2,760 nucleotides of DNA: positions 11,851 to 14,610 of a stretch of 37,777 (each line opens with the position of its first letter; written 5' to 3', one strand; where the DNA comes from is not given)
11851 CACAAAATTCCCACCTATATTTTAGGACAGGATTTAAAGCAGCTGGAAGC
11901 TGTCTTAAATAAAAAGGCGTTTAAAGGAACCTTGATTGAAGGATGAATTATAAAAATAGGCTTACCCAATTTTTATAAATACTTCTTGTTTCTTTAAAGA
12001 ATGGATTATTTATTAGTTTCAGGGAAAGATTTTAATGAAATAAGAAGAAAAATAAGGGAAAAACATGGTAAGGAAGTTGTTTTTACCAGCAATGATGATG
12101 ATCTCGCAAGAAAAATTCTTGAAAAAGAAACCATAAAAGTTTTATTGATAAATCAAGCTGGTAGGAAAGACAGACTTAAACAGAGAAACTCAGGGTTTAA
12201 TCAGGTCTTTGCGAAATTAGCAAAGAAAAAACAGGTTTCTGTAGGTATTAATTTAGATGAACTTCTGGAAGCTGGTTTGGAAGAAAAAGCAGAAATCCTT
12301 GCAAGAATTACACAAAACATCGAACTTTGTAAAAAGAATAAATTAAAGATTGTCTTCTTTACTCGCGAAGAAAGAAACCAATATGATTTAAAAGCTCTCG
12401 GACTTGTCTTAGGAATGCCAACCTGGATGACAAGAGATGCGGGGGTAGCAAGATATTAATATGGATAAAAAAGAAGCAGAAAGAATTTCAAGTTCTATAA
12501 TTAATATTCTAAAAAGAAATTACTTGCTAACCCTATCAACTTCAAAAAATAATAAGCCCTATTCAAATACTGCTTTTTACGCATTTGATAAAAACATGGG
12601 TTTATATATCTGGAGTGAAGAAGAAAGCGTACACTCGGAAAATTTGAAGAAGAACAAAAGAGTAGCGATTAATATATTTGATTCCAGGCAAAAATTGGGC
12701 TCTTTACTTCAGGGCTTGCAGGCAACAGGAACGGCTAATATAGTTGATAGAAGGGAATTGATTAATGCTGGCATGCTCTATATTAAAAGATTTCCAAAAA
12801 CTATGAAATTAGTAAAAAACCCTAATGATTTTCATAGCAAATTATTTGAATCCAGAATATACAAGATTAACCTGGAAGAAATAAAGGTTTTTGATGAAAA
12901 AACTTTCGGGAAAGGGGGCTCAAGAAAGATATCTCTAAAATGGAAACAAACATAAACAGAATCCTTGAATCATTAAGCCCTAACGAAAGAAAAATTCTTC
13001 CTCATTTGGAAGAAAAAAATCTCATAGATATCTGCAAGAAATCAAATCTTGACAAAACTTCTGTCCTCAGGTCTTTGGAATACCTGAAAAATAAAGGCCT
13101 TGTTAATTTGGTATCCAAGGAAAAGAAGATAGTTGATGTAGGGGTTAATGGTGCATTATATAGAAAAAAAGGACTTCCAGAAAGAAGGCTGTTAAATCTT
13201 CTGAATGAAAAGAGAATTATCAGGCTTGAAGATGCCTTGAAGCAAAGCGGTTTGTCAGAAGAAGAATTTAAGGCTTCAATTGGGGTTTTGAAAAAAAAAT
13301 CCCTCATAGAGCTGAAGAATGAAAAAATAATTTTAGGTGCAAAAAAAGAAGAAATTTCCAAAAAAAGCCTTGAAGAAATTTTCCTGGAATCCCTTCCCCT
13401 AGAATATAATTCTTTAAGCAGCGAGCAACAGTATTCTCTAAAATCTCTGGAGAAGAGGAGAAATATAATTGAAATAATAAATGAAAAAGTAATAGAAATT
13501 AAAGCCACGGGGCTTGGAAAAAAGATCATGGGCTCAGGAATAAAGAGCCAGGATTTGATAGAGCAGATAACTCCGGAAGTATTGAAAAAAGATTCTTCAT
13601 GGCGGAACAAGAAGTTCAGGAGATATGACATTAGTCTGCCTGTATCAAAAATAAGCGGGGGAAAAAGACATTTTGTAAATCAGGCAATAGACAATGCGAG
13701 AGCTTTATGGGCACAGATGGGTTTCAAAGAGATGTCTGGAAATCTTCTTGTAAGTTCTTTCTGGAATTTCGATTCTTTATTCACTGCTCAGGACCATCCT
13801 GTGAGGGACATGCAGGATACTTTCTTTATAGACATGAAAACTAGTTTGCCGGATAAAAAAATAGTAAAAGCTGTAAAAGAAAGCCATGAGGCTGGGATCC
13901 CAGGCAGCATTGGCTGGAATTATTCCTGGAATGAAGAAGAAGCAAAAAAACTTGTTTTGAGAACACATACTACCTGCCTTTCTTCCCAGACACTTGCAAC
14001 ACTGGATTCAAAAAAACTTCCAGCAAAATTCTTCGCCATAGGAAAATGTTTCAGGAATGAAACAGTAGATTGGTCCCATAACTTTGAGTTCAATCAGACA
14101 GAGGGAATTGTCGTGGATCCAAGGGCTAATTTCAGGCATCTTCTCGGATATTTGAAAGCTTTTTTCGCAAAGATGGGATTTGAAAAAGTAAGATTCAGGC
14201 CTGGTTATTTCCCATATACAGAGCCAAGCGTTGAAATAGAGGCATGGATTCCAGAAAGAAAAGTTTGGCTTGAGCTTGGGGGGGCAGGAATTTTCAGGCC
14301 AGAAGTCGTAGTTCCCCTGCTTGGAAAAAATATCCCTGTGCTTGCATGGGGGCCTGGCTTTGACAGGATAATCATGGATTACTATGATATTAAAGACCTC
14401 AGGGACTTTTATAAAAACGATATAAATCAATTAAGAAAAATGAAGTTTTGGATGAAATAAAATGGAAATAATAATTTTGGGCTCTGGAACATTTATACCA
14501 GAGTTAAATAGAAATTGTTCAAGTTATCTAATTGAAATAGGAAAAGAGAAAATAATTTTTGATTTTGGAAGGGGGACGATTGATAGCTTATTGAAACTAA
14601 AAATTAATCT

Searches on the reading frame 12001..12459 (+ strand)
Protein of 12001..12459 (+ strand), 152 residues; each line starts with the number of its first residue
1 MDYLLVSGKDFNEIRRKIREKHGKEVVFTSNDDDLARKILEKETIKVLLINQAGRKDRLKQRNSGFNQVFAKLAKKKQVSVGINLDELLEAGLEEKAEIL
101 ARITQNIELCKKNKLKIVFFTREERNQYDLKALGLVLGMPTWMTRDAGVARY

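Call 26: search_protein_families(library=pfam, proteins=[window:12001-12459:+], max_evalue=0.001)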
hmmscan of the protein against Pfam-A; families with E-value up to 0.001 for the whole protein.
window:12001-12459:+ (152 aa): 1 family
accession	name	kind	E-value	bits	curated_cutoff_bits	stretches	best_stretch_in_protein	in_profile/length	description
PF01876.22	RNase_P_p30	-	3.5e-08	33.6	35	1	32-137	98-194/214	RNase P subunit p30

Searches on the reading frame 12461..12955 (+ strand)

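Call 26: search_protein_families(library=pfam, proteins=[window:12461-12955:+], max_evalue=0.001)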
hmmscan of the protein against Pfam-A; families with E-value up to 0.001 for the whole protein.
window:12461-12955:+ (164 aa): 1 family
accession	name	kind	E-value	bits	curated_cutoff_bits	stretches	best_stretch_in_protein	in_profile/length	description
PF01243.27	PNPOx_N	-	1.2e-08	35.8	28.1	1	16-141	8-116/120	Pyridoxamine 5'-phosphate oxidase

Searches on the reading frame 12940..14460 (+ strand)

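Call 26: search_protein_families(library=pfam, proteins=[window:12940-14460:+], max_evalue=0.001)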
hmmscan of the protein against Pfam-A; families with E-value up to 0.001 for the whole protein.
window:12940-14460:+ (506 aa): 6 families
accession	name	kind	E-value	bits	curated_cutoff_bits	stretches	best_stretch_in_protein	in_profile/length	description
PF01409.25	tRNA-synt_2d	-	5e-79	265.7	19.8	1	229-500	2-245/246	tRNA synthetases class II core domain (F)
PF00587.30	tRNA-synt_2b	-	0.0002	21.9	29.3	1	337-443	10-128/179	tRNA synthetase class II core domain (G, H, P, S and T)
PF17759.6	tRNA_synthFbeta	-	0.00028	20.8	22.4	0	356-456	90-197/214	Phenylalanyl tRNA synthetase beta chain CLM domain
PF13463.12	HTH_27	-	0.00036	21.2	22.2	1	12-62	1-57/68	Winged helix DNA-binding domain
PF00152.25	tRNA-synt_2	-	0.00038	20.1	25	0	363-388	93-118/308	tRNA synthetases class II (D, K and N)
PF01978.25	TrmB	-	0.00071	19.8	25.6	0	23-64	20-61/68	Sugar-specific transcriptional regulator TrmB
